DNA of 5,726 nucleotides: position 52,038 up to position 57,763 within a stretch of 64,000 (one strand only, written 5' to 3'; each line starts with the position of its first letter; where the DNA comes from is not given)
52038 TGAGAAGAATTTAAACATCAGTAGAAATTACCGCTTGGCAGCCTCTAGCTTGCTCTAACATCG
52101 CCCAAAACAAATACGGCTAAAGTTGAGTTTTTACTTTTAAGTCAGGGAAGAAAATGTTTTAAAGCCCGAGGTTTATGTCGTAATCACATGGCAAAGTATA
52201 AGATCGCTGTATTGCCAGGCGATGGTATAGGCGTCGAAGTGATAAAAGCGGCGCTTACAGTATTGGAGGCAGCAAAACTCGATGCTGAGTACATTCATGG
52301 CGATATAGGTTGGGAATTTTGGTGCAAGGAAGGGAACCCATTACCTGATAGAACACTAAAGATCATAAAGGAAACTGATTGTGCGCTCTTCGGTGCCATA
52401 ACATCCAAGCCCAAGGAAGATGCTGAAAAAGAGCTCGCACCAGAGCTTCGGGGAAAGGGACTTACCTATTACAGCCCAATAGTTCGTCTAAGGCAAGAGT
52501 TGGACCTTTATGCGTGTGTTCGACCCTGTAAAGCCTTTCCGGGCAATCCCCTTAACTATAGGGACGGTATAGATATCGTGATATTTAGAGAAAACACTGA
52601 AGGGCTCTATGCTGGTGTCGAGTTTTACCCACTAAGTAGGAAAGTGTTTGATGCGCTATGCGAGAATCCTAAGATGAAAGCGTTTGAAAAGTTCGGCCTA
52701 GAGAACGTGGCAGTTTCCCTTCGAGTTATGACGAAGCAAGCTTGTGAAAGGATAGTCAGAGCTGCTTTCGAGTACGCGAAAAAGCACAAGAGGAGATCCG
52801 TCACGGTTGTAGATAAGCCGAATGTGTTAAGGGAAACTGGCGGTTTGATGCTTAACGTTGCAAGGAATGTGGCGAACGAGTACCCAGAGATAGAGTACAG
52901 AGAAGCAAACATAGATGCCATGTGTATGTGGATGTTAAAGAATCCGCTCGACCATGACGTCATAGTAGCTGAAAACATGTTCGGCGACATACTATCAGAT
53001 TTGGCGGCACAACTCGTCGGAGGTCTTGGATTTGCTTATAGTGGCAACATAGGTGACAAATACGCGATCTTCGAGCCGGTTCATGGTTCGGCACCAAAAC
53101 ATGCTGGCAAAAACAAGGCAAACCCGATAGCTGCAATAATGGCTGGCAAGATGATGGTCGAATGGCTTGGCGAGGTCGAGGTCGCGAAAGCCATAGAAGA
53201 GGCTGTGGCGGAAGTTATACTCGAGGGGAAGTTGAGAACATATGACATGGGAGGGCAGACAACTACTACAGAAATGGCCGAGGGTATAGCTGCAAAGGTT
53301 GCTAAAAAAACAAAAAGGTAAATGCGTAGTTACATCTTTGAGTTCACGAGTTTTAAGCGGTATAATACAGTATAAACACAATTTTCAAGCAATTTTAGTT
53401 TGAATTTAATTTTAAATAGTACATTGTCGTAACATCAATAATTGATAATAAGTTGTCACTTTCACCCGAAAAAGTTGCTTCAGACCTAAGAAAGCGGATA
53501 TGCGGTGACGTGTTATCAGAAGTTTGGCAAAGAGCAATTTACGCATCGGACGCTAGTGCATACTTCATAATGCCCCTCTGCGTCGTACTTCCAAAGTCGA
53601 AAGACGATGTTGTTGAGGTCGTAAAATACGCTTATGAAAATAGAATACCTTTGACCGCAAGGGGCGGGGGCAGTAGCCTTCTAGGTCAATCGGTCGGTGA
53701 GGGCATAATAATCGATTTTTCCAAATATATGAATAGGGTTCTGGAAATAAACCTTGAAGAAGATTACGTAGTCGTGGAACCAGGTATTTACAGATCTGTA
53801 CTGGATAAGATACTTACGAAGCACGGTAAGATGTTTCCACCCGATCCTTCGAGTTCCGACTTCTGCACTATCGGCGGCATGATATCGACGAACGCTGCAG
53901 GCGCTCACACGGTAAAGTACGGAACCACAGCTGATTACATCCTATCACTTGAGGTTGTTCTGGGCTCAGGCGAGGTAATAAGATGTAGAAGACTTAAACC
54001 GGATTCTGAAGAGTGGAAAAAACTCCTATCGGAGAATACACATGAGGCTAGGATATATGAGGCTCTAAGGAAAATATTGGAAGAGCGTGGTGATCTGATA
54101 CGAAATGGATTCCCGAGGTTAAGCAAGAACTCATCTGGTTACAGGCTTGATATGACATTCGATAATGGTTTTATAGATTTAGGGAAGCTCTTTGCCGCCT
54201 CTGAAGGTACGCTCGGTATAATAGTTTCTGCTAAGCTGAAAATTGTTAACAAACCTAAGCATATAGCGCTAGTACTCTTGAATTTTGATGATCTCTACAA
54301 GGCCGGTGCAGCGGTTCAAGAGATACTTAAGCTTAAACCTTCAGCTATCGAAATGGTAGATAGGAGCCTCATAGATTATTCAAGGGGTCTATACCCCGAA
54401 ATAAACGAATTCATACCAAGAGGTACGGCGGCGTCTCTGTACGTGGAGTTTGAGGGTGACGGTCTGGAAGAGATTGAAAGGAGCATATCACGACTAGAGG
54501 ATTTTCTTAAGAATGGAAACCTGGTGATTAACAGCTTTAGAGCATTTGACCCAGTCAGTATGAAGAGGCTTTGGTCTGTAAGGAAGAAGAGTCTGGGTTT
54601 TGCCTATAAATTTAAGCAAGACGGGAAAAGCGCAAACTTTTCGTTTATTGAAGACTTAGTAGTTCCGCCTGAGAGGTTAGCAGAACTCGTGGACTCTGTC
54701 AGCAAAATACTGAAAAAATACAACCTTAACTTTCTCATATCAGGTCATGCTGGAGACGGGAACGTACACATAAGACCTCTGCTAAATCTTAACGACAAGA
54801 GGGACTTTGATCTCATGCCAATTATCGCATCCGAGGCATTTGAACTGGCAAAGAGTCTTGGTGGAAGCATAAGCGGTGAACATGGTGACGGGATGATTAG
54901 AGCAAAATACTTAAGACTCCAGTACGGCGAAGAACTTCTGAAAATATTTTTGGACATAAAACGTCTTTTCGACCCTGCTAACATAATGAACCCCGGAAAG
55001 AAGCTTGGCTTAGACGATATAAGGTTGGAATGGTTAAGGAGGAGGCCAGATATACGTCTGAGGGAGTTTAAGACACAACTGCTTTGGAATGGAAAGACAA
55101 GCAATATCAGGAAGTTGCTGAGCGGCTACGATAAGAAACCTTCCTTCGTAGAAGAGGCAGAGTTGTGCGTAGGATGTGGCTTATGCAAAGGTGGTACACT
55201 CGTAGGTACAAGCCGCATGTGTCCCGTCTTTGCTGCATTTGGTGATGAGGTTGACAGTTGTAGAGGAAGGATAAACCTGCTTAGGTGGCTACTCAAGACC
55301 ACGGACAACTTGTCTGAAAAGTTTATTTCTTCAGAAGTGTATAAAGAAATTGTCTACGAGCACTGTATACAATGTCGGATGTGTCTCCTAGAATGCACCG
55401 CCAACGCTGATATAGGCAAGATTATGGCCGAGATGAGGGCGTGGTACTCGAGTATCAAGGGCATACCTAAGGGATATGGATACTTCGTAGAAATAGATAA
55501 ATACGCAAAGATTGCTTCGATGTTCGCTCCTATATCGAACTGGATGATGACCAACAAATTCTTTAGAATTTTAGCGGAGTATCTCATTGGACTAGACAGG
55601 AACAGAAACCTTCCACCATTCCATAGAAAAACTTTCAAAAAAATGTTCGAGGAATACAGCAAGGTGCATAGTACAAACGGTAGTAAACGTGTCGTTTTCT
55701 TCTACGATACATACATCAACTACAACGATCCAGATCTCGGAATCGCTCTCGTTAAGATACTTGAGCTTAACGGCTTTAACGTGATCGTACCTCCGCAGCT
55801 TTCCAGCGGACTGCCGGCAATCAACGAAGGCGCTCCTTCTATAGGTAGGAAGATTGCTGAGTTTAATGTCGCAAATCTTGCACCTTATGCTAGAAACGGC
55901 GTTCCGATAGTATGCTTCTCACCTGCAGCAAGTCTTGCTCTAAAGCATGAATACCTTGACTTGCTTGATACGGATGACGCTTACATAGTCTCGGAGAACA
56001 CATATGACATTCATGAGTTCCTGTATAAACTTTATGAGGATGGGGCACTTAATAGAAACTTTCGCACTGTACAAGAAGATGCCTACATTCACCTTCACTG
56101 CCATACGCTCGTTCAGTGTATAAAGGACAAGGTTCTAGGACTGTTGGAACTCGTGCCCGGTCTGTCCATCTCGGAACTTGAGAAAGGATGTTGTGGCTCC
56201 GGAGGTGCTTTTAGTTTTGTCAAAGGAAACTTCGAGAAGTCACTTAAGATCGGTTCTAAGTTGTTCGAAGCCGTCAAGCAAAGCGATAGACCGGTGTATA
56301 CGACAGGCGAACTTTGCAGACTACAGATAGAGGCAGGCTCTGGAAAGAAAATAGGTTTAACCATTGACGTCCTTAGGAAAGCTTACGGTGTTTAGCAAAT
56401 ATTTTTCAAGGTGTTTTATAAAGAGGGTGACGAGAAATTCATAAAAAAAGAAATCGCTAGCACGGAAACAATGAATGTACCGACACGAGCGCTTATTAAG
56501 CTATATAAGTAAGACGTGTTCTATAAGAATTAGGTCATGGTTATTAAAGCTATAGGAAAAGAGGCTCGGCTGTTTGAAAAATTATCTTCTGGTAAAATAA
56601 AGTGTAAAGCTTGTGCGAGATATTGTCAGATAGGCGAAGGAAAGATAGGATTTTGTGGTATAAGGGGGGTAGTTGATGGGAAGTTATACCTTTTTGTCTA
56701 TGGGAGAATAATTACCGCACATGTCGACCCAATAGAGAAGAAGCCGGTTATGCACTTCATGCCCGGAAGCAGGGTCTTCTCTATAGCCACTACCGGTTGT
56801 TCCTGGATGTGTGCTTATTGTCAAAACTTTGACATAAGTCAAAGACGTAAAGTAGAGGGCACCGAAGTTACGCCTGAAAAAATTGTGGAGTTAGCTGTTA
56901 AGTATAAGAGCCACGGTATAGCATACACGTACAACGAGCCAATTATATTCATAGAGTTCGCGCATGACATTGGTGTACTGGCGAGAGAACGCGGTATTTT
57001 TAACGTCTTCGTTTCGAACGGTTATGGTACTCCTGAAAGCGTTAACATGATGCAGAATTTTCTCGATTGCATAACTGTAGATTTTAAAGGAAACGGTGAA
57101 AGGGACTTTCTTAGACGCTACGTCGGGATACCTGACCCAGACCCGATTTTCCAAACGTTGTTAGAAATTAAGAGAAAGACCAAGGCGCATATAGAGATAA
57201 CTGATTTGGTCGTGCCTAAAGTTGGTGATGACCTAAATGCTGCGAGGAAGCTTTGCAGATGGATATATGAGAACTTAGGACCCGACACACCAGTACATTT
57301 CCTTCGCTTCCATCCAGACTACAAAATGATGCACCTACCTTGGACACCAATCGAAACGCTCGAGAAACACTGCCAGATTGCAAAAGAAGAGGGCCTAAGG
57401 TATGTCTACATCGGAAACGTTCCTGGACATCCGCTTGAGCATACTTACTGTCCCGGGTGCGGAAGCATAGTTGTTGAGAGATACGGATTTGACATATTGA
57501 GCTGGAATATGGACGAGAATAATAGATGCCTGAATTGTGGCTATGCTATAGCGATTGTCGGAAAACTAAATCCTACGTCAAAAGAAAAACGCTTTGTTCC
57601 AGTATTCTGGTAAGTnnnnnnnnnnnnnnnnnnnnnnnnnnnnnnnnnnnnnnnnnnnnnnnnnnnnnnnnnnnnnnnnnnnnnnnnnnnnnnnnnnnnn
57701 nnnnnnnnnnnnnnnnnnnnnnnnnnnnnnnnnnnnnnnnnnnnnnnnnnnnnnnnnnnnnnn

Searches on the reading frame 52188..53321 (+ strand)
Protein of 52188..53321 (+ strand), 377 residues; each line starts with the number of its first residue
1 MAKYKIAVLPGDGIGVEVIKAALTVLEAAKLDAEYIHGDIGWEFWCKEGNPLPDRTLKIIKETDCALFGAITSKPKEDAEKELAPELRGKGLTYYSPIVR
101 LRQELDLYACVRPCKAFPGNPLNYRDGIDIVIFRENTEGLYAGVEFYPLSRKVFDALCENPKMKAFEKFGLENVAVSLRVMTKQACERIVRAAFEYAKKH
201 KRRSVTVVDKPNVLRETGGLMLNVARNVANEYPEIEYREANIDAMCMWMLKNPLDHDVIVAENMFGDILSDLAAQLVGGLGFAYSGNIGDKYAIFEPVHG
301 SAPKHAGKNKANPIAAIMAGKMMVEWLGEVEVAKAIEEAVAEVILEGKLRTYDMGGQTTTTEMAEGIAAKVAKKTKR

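Call 50: search_protein_families(library=pfam, proteins=[window:52188-53321:+], max_evalue=0.0001)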
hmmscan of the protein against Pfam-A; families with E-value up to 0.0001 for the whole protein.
window:52188-53321:+ (377 aa): 1 family
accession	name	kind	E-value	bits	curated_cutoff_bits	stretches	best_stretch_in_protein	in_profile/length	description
PF00180.25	Iso_dh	-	1.4e-96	324.2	27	1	5-366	1-347/348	Isocitrate/isopropylmalate dehydrogenase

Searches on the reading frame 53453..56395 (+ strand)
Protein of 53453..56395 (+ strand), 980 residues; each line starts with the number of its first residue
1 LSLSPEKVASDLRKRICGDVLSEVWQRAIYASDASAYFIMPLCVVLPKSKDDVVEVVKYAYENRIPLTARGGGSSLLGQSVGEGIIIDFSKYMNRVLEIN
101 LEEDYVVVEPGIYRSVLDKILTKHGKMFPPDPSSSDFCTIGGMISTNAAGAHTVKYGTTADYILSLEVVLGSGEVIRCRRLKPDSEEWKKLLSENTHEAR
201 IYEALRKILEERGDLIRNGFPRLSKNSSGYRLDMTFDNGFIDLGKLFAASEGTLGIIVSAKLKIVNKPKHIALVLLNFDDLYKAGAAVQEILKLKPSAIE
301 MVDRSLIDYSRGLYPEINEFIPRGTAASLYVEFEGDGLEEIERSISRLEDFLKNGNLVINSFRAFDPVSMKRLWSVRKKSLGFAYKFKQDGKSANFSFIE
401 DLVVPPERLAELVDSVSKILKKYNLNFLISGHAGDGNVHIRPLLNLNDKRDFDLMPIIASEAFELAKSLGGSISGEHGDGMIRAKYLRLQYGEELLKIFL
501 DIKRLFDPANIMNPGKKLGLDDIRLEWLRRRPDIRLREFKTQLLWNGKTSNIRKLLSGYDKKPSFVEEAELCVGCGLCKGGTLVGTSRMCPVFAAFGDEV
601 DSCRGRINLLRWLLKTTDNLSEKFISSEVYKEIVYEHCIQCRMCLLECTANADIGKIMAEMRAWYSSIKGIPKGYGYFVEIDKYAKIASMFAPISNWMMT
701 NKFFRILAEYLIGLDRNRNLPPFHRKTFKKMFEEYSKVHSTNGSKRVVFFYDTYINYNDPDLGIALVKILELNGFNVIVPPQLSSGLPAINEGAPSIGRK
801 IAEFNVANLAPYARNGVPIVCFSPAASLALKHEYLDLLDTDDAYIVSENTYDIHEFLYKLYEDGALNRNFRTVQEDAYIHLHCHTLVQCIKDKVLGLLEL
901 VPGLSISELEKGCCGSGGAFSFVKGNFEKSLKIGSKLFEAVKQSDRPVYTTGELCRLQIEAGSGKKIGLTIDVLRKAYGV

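Call 51: search_protein_families(library=pfam, proteins=[window:53453-56395:+], max_evalue=0.0001)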
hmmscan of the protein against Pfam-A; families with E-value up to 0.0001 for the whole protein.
window:53453-56395:+ (980 aa): 4 families
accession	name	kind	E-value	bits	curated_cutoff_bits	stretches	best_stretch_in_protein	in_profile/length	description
PF02913.24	FAD-oxidase_C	-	1.1e-52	179.7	21.2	1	267-516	1-247/248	FAD linked oxidases, C-terminal domain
PF01565.28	FAD_binding_4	-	5.1e-45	153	26.4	1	41-178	1-138/139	FAD binding domain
PF02754.22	CCG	-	1.1e-06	29.1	20.6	0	879-959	3-84/85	Cysteine-rich domain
PF13183.11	Fer4_8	-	8.9e-06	26.6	27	1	568-651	1-67/68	4Fe-4S dicluster domain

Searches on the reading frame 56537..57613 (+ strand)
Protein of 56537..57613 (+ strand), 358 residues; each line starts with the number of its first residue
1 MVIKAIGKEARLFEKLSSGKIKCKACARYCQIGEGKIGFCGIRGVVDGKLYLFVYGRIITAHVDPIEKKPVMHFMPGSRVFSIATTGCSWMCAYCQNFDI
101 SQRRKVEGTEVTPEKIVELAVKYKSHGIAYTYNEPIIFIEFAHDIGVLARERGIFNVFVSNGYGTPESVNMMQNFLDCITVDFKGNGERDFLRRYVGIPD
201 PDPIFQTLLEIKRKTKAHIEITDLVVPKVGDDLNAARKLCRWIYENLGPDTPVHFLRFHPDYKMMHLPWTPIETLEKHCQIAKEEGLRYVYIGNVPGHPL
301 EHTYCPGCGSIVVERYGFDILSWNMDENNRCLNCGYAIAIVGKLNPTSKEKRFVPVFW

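Call 50: search_protein_families(library=pfam, proteins=[window:56537-57613:+], max_evalue=0.0001)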
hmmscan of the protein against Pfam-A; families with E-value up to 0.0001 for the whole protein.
window:56537-57613:+ (358 aa): 1 family
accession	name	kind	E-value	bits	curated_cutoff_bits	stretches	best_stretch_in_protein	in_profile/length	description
PF04055.27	Radical_SAM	-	1.5e-13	51.7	29.5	1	83-228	2-153/166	Radical SAM superfamily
